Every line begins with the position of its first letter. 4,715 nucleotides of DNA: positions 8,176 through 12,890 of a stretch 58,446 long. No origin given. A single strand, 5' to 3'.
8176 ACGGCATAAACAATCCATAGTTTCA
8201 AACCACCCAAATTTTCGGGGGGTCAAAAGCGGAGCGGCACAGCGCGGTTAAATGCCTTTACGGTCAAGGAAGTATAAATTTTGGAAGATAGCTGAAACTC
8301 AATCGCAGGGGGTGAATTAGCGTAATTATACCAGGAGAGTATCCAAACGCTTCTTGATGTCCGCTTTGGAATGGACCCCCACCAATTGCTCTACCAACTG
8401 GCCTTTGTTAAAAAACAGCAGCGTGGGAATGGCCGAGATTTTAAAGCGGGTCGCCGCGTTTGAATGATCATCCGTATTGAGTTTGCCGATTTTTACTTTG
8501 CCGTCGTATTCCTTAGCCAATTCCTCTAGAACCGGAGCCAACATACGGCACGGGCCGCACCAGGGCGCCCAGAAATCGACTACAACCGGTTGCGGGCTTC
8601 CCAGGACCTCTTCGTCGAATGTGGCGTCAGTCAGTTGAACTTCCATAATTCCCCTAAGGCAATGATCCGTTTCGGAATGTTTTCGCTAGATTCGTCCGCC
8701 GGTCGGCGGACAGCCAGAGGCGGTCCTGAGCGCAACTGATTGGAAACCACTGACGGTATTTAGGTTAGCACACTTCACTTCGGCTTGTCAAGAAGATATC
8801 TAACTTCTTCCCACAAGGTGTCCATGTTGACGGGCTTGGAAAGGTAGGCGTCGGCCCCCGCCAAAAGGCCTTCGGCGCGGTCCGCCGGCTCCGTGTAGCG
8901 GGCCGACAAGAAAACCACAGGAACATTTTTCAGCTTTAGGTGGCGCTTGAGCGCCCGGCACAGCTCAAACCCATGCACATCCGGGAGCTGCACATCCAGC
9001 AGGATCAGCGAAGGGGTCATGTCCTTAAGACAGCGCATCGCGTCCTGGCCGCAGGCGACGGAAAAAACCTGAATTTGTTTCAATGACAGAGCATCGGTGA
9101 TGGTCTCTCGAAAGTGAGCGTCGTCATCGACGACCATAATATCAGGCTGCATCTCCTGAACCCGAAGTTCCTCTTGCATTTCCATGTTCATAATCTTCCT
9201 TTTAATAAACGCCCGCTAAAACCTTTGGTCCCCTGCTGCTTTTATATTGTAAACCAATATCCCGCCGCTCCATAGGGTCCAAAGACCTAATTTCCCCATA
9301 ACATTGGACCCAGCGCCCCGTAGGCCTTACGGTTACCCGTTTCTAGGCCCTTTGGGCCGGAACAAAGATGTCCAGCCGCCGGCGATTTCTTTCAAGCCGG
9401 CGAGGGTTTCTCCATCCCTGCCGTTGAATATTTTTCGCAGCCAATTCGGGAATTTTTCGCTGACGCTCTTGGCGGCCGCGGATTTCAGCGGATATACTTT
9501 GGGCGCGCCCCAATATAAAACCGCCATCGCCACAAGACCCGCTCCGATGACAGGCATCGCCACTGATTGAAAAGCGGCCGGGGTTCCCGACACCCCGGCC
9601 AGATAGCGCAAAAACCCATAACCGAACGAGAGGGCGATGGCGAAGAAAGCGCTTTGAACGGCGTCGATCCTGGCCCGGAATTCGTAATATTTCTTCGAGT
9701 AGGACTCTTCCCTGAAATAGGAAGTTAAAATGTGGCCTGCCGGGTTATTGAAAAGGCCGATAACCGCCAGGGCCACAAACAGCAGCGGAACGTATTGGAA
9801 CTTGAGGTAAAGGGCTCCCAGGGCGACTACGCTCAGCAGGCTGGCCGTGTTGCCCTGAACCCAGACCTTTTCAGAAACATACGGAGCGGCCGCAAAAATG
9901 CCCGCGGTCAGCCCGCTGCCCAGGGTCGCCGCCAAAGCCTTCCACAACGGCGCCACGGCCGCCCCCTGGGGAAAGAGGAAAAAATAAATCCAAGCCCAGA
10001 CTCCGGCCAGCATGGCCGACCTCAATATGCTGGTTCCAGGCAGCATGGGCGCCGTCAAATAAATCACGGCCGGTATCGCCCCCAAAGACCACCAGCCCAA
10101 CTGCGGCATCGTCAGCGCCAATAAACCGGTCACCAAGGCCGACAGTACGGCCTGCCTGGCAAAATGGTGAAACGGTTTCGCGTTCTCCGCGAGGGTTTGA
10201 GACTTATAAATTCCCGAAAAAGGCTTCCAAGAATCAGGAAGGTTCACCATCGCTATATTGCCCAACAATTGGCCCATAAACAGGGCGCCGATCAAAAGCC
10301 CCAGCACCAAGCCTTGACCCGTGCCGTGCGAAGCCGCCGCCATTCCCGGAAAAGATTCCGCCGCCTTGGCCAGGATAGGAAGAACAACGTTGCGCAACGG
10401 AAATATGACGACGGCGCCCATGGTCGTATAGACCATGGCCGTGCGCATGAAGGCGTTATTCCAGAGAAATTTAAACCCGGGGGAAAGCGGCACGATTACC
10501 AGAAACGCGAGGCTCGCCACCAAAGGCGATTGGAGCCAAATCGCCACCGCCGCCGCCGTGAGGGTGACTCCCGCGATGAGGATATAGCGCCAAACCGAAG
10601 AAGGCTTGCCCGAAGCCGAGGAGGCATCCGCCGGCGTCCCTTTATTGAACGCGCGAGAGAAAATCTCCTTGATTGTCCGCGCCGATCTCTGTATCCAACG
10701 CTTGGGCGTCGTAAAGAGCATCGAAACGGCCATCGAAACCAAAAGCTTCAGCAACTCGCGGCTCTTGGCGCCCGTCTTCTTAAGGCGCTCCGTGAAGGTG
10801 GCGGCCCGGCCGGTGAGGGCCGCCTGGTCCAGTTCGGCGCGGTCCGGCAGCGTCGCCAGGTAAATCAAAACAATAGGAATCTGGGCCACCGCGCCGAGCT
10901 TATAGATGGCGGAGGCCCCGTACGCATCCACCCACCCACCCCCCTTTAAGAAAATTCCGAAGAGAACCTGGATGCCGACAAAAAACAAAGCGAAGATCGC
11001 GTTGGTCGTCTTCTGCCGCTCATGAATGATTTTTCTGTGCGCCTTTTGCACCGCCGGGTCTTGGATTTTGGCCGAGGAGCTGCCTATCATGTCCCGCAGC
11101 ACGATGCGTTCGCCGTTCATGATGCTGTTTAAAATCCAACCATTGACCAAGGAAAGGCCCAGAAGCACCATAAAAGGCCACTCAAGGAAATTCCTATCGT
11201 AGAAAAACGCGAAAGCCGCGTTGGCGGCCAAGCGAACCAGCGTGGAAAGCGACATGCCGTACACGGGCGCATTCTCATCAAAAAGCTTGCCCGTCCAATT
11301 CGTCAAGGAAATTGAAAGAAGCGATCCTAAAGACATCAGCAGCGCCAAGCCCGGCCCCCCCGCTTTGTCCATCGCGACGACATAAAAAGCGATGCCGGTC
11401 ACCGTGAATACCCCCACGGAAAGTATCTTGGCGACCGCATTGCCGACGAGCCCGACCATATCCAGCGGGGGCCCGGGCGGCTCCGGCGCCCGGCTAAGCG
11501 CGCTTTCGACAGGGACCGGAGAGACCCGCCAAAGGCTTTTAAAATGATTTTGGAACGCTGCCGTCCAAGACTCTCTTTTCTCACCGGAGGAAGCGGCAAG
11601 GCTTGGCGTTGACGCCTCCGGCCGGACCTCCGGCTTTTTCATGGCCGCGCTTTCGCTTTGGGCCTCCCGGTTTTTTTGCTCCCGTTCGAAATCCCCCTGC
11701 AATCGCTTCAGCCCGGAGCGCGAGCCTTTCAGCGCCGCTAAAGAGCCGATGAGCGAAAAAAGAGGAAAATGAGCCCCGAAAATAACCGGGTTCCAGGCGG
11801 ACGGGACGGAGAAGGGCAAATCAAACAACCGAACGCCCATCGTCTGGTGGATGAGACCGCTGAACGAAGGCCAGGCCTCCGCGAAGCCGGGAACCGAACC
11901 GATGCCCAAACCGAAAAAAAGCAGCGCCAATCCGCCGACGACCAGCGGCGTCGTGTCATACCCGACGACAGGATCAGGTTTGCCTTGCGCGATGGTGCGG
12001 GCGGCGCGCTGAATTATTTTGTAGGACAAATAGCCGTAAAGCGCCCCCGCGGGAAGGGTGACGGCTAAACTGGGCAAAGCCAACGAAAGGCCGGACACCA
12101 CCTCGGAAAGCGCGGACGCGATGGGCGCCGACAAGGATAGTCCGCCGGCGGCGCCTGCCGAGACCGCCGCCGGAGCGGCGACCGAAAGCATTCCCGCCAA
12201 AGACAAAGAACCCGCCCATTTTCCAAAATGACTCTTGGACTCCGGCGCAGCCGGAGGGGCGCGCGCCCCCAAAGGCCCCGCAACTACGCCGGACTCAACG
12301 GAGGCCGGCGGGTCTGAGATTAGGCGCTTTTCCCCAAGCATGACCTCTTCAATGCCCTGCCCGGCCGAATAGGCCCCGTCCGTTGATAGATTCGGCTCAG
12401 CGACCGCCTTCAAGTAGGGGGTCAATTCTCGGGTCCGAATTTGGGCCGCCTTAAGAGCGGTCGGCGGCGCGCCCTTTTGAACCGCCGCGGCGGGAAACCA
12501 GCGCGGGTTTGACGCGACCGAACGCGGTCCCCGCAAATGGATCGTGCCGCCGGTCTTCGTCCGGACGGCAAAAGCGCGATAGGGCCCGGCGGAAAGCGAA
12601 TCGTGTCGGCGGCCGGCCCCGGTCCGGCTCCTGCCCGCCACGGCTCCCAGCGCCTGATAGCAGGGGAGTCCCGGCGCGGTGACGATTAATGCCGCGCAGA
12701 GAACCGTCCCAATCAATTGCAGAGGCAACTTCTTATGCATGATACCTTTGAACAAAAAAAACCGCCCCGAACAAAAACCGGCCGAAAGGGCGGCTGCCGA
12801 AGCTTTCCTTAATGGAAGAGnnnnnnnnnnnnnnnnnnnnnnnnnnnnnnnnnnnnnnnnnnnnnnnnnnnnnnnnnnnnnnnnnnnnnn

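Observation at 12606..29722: Shared, unusual N-terminal leader on all five giant proteins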

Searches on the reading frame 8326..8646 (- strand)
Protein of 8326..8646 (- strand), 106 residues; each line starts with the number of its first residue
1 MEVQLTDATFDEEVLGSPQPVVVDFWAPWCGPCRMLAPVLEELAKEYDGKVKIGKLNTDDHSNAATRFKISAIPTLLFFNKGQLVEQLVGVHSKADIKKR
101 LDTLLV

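Call 96: search_protein_families(library=pfam, proteins=[window:8326-8646:-], max_evalue=0.001)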
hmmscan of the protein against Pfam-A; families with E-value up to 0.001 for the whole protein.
window:8326-8646:- (106 aa): 8 families
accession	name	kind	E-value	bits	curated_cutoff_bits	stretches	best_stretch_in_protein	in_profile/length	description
PF00085.26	Thioredoxin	-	2.4e-33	114.6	23.5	1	3-102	3-102/103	Thioredoxin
PF13098.12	Thioredoxin_2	-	1.2e-09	38.9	27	1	18-101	5-104/104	Thioredoxin-like domain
PF13905.12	Thioredoxin_8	-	8.2e-07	29.7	27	1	19-53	2-38/94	Thioredoxin-like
PF07449.17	HyaE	-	4.9e-06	27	22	1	39-93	49-104/108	Hydrogenase-1 expression protein HyaE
PF14595.12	Thioredoxin_9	-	7e-06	26.4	25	1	24-82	47-107/129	Thioredoxin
PF00578.27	AhpC-TSA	-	7.2e-06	26.4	26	1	16-92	25-101/124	AhpC/TSA family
PF13728.12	TraF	-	0.00023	21.5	23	1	25-100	136-222/224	F plasmid transfer operon protein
PF08534.16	Redoxin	-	0.0004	20.6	26.6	1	20-68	30-80/148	Redoxin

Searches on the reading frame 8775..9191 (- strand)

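Call 96: search_protein_families(library=pfam, proteins=[window:8775-9191:-], max_evalue=0.001)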
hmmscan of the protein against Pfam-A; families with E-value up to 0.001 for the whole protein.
window:8775-9191:- (138 aa): 1 family
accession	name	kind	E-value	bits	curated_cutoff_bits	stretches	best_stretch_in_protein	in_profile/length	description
PF00072.30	Response_reg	-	3.4e-25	88.8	30.2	1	18-130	1-110/111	Response regulator receiver domain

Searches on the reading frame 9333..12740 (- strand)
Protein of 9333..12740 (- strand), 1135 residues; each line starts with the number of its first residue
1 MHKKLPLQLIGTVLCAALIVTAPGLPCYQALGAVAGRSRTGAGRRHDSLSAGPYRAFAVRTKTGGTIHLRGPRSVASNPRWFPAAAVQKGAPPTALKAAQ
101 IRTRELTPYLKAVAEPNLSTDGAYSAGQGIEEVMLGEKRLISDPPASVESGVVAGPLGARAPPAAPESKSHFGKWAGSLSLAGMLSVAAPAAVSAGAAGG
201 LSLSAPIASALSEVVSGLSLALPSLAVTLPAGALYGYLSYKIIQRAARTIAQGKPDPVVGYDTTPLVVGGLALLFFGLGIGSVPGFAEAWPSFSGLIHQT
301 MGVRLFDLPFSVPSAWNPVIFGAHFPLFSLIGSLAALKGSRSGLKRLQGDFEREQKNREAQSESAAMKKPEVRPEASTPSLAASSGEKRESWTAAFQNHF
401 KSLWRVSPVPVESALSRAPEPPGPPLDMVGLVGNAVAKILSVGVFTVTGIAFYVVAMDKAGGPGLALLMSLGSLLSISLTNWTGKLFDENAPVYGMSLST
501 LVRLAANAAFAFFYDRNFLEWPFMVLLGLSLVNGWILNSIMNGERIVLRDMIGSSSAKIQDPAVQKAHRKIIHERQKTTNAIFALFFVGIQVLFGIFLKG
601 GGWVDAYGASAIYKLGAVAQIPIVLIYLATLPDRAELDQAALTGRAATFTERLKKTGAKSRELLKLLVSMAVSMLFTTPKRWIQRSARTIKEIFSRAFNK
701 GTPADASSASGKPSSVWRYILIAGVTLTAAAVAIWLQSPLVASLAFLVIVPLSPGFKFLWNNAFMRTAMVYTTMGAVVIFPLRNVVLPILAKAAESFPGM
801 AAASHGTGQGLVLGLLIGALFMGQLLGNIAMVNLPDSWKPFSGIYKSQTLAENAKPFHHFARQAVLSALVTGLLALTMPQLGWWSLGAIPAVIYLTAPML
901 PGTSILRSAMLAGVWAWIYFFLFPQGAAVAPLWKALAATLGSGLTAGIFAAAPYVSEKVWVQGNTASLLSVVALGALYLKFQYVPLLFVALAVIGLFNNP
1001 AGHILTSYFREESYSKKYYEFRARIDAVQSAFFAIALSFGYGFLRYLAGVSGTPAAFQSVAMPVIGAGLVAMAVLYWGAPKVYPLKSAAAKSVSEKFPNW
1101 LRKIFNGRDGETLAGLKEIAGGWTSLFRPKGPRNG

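Call 4: search_protein_families(library=pfam, proteins=[window:9333-12740:-], max_evalue=0.01)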
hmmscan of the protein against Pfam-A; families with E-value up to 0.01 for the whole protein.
window:9333-12740:- (1135 aa): 0 families

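Call 5: search_protein_families(library=ncbifam, proteins=[window:9333-12740:-], max_evalue=0.01)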
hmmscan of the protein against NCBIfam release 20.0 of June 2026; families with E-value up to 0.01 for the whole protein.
window:9333-12740:- (1135 aa): 0 families

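Call 68: search_protein_families(library=padloc, proteins=[window:9333-12740:-], max_evalue=0.1)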
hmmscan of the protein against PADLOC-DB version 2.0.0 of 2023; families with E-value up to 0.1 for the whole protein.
window:9333-12740:- (1135 aa): 0 families

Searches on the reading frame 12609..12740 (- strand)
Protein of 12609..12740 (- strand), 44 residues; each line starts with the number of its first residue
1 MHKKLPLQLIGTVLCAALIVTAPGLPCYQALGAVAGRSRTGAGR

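Call 51: find_related_loci(query=A5, collection=metagenome_contigs, flank=10000)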
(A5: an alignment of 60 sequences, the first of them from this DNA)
Query A5 (44 aa) in metagenome_contigs; peptide patterns used: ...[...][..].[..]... (x = any residue, [..] = any of these).
81 stretches matched a pattern; 5 encode a relative of the query (tblastn E <= 1e-3); 5 distinct loci.
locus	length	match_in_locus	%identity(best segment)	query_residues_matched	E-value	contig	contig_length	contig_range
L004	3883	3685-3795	57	1-35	8e-9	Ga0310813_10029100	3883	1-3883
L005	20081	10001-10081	59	8-34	2e-7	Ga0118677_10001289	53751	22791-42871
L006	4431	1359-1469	47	1-38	3e-5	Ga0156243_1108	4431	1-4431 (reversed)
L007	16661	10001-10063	52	13-33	5e-5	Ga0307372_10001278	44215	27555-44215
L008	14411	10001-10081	59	8-34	2e-7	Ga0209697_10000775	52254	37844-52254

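Call 74: predict_structure(alignment_id=A5)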
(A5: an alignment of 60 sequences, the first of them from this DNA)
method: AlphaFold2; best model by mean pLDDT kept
length: 44 residues; sequences in the alignment: 60
mean_pLDDT: 72.6   pTM: 0.34
mean pLDDT of the five models: 72.6, 71.9, 70.6, 69.5, 65.7
residues with pLDDT >= 90: 4; 70-90: 19; 50-70: 19; < 50: 2
segments of 3 or more residues with pLDDT < 50: none
pLDDT, mean of each block of 10 residues (from residue 1): 73 89 68 66 57
secondary structure, 60 per line:
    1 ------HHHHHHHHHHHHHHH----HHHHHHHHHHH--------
elements in order: H7-21 H26-36

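Call 81: fold_search(model_id=the predicted structure, library=pdb)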
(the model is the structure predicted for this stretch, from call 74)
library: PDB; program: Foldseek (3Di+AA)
matches with E <= 10: 0; with E <= 0.001: 0
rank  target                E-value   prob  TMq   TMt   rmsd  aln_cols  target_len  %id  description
